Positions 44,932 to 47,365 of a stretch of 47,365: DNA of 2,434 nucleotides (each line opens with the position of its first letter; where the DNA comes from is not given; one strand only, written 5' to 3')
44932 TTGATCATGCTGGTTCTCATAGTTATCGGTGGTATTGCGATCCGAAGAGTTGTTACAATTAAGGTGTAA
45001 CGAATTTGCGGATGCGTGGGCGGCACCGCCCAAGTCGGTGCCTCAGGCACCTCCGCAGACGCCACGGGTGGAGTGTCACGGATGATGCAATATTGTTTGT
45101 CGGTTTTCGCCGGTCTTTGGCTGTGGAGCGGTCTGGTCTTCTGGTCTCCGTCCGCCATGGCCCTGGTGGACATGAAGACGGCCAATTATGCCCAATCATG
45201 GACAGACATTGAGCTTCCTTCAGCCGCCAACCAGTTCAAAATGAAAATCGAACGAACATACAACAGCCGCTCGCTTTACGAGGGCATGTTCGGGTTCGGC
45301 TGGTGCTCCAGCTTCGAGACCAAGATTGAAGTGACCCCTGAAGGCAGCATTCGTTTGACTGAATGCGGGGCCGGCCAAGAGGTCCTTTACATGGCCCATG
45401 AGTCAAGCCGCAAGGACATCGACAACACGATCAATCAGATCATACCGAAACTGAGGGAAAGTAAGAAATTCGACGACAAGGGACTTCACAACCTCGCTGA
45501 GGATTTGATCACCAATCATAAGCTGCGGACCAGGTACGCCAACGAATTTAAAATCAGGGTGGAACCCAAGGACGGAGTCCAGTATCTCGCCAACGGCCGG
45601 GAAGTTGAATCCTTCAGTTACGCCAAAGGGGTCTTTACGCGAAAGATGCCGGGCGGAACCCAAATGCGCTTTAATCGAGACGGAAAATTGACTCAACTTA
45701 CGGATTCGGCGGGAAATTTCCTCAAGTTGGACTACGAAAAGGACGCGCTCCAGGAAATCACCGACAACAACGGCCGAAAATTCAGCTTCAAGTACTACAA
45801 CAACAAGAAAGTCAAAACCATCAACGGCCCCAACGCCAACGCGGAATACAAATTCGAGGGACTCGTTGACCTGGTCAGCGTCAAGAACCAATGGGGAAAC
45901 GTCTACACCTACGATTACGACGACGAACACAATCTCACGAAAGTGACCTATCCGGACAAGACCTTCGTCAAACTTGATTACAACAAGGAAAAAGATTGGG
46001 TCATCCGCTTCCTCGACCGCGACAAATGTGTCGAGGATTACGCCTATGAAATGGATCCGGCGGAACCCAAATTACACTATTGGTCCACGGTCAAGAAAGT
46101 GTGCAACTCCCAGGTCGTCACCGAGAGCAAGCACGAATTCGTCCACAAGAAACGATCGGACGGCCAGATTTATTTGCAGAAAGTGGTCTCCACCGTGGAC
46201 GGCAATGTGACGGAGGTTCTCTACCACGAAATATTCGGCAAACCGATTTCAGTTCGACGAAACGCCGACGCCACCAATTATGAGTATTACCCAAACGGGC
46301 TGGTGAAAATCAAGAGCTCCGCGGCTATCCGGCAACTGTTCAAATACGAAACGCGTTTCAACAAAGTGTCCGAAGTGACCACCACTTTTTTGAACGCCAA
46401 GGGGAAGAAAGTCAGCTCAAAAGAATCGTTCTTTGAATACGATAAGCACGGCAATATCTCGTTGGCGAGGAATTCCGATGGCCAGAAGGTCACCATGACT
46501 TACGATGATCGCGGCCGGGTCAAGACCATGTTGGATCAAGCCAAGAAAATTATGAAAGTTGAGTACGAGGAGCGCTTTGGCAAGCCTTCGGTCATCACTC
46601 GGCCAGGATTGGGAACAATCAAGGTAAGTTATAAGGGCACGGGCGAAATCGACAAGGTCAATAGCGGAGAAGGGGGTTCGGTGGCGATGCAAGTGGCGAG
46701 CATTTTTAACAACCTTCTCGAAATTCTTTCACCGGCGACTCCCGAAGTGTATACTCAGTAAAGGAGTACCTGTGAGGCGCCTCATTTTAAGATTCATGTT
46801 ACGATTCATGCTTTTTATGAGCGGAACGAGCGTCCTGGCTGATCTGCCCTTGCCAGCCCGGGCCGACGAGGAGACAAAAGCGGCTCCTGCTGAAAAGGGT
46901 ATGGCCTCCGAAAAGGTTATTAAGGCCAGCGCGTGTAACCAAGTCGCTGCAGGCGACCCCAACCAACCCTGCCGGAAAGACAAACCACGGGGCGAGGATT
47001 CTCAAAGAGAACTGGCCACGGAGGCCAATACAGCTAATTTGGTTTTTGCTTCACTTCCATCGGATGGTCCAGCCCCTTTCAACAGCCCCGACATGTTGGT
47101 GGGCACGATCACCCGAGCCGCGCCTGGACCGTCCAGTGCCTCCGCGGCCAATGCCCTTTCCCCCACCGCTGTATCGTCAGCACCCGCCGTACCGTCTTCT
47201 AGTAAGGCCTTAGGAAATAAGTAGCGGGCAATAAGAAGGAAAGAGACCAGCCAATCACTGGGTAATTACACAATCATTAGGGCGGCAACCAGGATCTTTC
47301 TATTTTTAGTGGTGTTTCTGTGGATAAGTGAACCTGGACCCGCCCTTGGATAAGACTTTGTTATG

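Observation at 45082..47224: Tad operon terminates in a toxin-less YD-repeat protein plus a small disordered secreted protein: a hit-locus-like pair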

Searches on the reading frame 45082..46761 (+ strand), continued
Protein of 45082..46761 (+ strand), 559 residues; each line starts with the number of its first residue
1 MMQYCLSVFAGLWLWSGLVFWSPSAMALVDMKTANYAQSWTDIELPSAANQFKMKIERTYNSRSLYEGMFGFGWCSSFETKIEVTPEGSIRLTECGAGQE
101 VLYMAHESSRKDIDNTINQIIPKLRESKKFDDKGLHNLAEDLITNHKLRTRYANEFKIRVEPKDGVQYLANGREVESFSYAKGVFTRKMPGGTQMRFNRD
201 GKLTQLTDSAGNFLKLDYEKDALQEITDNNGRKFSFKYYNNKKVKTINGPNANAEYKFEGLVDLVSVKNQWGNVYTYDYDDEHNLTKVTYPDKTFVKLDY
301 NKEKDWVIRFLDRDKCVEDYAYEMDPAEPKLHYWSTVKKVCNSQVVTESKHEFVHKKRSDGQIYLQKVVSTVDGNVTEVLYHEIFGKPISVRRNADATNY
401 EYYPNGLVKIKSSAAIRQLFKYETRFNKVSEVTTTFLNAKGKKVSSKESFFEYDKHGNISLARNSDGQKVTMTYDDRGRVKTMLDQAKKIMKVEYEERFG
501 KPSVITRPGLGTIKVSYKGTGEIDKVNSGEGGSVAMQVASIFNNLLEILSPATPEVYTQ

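Call 48: fold_search(model_id=the predicted structure, library=pdb)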
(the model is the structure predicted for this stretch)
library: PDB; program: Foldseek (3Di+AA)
matches with E <= 10: 910; with E <= 0.001: 69
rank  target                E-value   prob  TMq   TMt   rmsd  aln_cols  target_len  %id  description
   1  8qjc                  3.1e-22  1.00  0.29  0.18  19.3       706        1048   12  T6SS-linked Rhs repeat protein - Salmonella bongori Rhs-core domain with toxin domain (released 2024-09-25)
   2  8qjd_B                3.9e-22  1.00  0.27  0.17  20.0       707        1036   13  T6SS-linked Rhs repeat protein - Salmonella bongori Rhs-core domain (released 2024-09-25)
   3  7pq5                  1.0e-21  1.00  0.21  0.12  25.7       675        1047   13  Photorhabdus laumondii T6SS-associated Rhs protein carrying the Tre23 toxin domain (released 2021-12-01)
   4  8qja_A                3.1e-21  1.00  0.38  0.21  14.9       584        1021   14  T6SS-linked Rhs repeat protein - Advenella mimigardefordensis VgrG-Rhs core (released 2024-09-25)
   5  8qja_D                4.4e-21  1.00  0.48  0.29   9.5       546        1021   14  T6SS-linked Rhs repeat protein - Advenella mimigardefordensis VgrG-Rhs core (released 2024-09-25)
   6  8qjb_A                6.5e-21  1.00  0.19  0.12  24.4       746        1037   12  T6SS-linked Rhs repeat protein - Salmonella bongori Rhs-core domain extended N-terminus (released 2024-09-25)
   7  8qja_B                1.3e-20  1.00  0.47  0.29   9.7       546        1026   14  T6SS-linked Rhs repeat protein - Advenella mimigardefordensis VgrG-Rhs core (released 2024-09-25)
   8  7q97_A                2.6e-20  1.00  0.36  0.22  12.1       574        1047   14  Structure of the bacterial type VI secretion system effector RhsA. (released 2021-12-22)
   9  8qja_C                6.6e-20  1.00  0.42  0.25  11.6       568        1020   14  T6SS-linked Rhs repeat protein - Advenella mimigardefordensis VgrG-Rhs core (released 2024-09-25)
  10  8uxt                  2.0e-19  1.00  0.35  0.18  12.0       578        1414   14  Acinetobacter baumannii Tse15 Rhs effector, toxin cleavage mutant (D1369N, D1391N) (released 2024-10-09)
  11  8cp6_B                2.5e-18  1.00  0.26  0.17  19.7       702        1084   12  Type six secretion system exported effector 5 (Tse5) (released 2023-12-06)
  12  8uy4_A                2.7e-18  1.00  0.35  0.18  12.2       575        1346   15  Acinetobacter baumannii Tse15 Rhs effector (released 2024-10-09)
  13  8h8b                  5.7e-18  1.00  0.46  0.27   9.5       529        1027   15  Type VI secretion system effector RhsP in its pre-autoproteolysis and monomeric form (released 2023-01-18)
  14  9ifo_A                7.6e-18  1.00  0.23  0.13  21.6       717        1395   12  Structure of Teneurin-Like Protein (TLP) (released 2026-03-11)
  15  8fia_A                8.5e-17  1.00  0.20  0.08  23.8       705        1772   13  The structure of fly Teneurin self assembly (released 2023-05-03)
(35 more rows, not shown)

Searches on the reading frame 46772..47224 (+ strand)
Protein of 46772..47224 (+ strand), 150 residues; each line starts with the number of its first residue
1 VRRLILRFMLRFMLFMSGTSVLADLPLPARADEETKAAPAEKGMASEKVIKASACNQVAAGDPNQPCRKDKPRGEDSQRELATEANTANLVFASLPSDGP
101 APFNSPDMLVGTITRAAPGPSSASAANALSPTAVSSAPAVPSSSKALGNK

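Call 3: search_protein_families(library=pfam, proteins=[window:46772-47224:+], max_evalue=0.01)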
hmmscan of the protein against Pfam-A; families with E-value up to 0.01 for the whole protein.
window:46772-47224:+ (150 aa): 0 families

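Call 13: find_homologous_proteins(query=window:46772-47224:+, max_evalue=10)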
Query window:46772-47224:+ (150 aa): 1 proteins with E <= 10 among 196 candidates.
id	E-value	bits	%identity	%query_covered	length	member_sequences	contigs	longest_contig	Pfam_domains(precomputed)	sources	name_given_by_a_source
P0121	6.3e-78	277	100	92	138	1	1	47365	-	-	-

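Call 54: search_protein_representatives(protein=window:46772-47224:+)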
Query: 150 residues. Proteins with E-value up to 0.001 (for the whole library): 2; up to 1e-10: 1; up to 1e-30: 1. The best 2 are listed.
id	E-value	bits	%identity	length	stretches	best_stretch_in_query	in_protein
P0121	2.0e-78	277.4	100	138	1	13-150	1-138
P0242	5.5e-08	49.5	35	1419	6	73-127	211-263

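Call 64: predict_structure(protein=window:46772-47224:+)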
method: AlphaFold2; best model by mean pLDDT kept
length: 150 residues; sequences in the alignment: 1
mean_pLDDT: 53.9   pTM: 0.20
mean pLDDT of the five models: 53.9, 52.8, 51.9, 50.8, 50.7
residues with pLDDT >= 90: 7; 70-90: 11; 50-70: 49; < 50: 83
segments of 3 or more residues with pLDDT < 50: 25-33, 35-38, 46-52, 57-61, 80-83, 91-108, 114-129, 131-135
pLDDT, mean of each block of 10 residues (from residue 1): 91 81 49 49 48 48 55 52 49 46 46 47 44 48 56
secondary structure, 60 per line:
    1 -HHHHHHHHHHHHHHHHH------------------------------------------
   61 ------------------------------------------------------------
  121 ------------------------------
elements in order: H2-18
